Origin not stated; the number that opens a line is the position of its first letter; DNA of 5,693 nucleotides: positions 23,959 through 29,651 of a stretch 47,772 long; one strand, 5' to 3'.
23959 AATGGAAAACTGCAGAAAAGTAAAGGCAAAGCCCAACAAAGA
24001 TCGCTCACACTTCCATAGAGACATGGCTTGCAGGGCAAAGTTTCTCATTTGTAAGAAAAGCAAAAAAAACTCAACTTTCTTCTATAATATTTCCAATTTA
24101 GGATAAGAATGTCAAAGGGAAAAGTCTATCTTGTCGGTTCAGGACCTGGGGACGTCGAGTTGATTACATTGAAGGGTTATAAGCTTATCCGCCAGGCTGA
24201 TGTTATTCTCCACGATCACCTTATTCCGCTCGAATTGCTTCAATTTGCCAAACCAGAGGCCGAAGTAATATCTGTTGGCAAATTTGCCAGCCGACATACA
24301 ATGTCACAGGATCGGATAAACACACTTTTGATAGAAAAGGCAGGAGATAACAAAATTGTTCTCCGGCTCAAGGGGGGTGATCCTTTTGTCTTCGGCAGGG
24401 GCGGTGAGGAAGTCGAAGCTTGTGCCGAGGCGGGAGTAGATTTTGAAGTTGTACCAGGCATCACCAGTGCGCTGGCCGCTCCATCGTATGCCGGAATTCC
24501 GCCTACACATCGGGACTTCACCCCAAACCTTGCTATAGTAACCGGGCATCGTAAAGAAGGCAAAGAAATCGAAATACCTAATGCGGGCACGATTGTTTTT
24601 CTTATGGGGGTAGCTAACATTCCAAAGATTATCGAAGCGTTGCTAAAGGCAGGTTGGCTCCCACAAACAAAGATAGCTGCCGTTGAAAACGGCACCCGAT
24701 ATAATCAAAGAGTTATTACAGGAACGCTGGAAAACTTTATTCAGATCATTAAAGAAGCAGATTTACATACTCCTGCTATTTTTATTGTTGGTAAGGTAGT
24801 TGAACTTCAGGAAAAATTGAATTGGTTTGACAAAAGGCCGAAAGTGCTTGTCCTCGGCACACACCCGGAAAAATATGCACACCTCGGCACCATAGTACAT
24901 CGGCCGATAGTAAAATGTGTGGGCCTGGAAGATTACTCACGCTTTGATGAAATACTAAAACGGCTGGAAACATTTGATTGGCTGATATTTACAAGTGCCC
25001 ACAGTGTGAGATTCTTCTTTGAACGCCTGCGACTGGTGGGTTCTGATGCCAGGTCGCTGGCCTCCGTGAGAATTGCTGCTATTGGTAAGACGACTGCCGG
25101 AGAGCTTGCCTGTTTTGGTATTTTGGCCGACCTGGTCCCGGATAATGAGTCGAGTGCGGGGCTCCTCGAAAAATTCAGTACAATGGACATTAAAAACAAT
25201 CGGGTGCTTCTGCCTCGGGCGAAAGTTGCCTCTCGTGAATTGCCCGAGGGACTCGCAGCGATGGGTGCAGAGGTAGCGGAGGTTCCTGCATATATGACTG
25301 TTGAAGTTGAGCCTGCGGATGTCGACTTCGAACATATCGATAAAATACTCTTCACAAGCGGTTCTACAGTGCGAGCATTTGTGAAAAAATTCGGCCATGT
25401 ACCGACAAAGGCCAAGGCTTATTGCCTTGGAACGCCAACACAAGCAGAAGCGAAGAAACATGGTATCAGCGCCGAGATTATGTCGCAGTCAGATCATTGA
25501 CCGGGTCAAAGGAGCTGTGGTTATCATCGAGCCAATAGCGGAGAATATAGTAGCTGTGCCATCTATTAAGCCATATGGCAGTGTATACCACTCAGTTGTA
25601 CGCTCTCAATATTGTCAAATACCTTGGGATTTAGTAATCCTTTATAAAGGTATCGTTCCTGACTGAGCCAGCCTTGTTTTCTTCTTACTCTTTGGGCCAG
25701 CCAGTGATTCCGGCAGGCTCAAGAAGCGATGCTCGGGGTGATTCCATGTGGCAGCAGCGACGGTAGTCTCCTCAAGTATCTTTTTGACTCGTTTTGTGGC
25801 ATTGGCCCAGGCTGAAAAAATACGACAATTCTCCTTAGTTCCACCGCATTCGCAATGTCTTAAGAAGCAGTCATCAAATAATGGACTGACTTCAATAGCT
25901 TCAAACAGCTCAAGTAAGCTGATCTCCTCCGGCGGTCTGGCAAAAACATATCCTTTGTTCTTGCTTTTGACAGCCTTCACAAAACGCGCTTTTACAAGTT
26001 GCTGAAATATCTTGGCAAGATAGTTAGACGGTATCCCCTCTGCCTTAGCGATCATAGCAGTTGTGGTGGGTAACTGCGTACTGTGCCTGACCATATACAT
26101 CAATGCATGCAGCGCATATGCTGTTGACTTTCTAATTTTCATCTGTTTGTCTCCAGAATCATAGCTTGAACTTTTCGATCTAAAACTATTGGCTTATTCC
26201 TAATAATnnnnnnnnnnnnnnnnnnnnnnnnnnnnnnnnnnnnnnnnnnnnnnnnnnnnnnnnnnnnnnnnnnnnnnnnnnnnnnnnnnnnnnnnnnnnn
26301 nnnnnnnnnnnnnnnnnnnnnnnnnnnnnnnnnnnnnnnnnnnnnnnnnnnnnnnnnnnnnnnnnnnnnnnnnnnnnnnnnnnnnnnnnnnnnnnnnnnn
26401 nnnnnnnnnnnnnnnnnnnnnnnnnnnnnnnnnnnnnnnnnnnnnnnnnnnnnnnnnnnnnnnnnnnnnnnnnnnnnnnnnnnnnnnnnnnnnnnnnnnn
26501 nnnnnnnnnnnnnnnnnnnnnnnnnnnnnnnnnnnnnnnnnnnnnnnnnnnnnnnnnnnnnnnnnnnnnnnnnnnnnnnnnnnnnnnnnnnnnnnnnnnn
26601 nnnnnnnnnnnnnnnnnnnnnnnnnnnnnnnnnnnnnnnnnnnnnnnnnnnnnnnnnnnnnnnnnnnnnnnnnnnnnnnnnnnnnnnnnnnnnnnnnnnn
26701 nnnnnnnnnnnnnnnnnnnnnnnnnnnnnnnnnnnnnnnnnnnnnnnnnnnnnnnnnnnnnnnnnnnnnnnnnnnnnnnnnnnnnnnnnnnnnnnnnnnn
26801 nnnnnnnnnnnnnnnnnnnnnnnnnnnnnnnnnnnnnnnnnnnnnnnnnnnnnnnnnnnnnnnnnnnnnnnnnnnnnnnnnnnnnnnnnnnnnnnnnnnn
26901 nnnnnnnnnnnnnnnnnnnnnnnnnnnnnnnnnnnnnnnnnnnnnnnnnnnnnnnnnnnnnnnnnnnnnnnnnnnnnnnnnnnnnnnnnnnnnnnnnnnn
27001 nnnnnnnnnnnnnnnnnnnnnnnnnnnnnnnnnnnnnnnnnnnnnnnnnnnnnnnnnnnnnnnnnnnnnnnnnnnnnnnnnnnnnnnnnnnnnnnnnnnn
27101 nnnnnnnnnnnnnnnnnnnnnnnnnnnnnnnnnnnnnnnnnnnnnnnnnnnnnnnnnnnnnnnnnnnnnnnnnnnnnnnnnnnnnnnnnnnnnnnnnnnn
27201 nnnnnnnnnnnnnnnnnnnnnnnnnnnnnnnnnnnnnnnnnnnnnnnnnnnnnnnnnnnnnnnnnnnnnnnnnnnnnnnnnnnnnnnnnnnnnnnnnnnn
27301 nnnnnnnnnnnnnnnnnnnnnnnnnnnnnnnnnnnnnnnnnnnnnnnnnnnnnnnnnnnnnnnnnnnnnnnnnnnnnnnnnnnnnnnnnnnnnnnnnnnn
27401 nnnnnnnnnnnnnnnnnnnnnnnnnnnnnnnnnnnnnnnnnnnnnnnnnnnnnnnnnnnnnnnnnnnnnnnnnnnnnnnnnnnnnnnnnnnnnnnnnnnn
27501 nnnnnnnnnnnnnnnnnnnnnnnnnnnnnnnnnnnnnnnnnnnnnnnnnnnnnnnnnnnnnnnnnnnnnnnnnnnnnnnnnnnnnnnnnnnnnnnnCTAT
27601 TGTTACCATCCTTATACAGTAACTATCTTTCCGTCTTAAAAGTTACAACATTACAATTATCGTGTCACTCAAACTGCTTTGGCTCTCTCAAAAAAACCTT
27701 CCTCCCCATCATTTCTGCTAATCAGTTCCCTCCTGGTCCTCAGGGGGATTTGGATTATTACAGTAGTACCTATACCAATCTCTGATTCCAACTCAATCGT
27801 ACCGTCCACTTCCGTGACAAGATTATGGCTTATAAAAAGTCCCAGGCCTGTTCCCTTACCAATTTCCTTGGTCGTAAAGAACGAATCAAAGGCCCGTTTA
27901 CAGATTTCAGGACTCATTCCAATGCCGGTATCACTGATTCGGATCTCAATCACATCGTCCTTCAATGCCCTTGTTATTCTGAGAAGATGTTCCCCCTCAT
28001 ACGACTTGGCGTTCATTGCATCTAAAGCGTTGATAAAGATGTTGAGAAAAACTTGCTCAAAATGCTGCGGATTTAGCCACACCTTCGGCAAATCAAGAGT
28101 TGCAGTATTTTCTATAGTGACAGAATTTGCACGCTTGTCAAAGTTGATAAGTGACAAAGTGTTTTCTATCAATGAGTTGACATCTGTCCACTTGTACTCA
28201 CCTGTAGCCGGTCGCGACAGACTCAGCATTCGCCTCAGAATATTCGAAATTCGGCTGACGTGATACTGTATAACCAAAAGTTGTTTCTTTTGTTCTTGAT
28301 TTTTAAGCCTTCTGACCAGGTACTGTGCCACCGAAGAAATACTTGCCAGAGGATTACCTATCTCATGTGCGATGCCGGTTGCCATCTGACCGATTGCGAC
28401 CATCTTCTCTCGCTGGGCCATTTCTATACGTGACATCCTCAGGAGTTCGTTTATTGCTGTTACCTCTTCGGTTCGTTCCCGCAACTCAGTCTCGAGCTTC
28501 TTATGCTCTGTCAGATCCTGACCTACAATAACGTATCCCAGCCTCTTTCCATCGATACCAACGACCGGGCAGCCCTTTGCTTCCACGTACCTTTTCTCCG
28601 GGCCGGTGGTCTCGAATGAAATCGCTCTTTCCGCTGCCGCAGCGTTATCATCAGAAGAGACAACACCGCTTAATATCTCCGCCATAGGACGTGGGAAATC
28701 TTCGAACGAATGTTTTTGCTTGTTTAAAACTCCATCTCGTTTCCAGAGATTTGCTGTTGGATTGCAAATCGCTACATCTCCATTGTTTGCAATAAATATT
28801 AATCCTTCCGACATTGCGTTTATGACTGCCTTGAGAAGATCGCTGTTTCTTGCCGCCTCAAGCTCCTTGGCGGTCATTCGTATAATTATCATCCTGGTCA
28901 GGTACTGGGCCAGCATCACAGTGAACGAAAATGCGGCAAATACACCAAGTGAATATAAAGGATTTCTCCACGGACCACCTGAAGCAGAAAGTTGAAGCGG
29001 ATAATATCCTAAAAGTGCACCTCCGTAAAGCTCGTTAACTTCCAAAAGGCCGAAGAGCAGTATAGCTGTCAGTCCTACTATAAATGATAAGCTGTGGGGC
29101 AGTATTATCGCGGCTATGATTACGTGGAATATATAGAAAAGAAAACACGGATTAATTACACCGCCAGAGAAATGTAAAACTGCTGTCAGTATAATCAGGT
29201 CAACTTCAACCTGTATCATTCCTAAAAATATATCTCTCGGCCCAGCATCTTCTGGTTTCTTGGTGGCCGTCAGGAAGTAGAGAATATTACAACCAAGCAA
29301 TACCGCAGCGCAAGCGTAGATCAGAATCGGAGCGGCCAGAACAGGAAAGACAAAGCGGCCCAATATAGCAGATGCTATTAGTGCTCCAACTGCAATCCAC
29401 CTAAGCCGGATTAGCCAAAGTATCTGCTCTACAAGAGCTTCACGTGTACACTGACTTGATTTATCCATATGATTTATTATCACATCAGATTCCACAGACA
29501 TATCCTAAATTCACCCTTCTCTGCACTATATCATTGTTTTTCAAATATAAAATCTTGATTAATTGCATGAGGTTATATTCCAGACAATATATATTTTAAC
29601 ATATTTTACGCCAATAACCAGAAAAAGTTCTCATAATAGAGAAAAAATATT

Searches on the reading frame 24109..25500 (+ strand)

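Call 54: search_protein_families(library=pfam, proteins=[window:24109-25500:+], max_evalue=0.00001)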
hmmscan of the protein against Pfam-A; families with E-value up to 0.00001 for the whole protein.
window:24109-25500:+ (463 aa): 2 families
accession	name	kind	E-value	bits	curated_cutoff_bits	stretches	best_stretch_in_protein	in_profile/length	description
PF00590.25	TP_methylase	-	3.5e-49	168.1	27.8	1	5-209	1-210/212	Tetrapyrrole (Corrin/Porphyrin) Methylases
PF02602.20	HEM4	-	2e-46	158.5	27.5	1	260-460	12-222/231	Uroporphyrinogen-III synthase HemD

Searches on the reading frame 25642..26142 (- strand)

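Call 54: search_protein_families(library=pfam, proteins=[window:25642-26142:-], max_evalue=0.00001)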
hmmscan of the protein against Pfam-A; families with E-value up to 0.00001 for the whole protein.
window:25642-26142:- (166 aa): 1 family
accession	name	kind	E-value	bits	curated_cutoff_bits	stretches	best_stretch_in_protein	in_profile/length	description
PF02082.26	Rrf2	-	2e-29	102.9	30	1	4-129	2-127/132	Iron-dependent Transcriptional regulator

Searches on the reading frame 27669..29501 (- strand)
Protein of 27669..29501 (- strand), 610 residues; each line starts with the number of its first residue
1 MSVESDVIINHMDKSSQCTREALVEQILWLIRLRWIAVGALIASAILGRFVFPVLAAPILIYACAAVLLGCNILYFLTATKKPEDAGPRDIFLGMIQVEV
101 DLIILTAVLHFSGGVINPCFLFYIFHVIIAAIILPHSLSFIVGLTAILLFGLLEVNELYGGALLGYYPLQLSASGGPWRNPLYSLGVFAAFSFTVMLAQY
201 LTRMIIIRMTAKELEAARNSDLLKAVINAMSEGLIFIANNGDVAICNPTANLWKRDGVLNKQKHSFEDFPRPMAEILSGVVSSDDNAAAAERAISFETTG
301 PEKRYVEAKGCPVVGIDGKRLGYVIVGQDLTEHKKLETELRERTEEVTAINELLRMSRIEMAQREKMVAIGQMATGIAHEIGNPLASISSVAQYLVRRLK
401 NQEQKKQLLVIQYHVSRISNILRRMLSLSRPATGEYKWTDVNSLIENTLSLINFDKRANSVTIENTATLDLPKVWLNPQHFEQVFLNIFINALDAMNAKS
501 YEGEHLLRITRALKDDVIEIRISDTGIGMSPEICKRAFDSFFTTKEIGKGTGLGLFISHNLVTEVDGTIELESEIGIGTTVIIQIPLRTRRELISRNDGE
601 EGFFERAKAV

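Call 54: search_protein_families(library=pfam, proteins=[window:27669-29501:-], max_evalue=0.00001)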
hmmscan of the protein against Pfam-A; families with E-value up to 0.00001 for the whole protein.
window:27669-29501:- (610 aa): 2 families
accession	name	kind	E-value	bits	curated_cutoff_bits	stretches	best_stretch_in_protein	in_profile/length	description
PF02518.31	HATPase_c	-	6.6e-22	78.5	26.4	1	478-588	3-110/111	Histidine kinase-, DNA gyrase B-, and HSP90-like ATPase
PF00512.31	HisKA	-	1.8e-12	47.5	26.9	1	371-432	3-64/66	His Kinase A (phospho-acceptor) domain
